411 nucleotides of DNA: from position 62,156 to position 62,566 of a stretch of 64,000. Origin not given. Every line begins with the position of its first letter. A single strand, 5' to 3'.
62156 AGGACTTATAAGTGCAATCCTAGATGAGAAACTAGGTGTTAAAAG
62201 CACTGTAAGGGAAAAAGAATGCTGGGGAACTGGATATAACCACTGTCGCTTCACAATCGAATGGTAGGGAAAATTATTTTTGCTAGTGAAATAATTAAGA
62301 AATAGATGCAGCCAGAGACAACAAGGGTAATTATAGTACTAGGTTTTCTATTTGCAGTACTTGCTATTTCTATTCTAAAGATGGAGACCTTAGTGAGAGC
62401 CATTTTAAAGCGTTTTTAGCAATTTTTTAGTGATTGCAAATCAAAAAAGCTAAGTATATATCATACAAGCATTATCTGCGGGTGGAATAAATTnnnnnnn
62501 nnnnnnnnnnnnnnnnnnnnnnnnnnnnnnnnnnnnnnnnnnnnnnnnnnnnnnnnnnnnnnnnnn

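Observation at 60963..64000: HTH-MEDS-V4R regulator upstream of a membrane Hdr-like (cytochrome-b-like plus HdrD-like) pair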

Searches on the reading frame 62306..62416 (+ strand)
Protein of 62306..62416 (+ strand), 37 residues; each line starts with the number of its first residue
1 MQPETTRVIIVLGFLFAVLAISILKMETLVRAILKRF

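Call 25: search_protein_families(library=ncbifam, proteins=[window:62306-62416:+], max_evalue=0.01)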
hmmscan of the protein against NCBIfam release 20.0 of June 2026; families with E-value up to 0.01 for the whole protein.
window:62306-62416:+ (37 aa): 0 families
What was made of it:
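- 62306..62419 (+): Conserved 37-aa single-TM small ORF, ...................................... No family hit (call 25).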
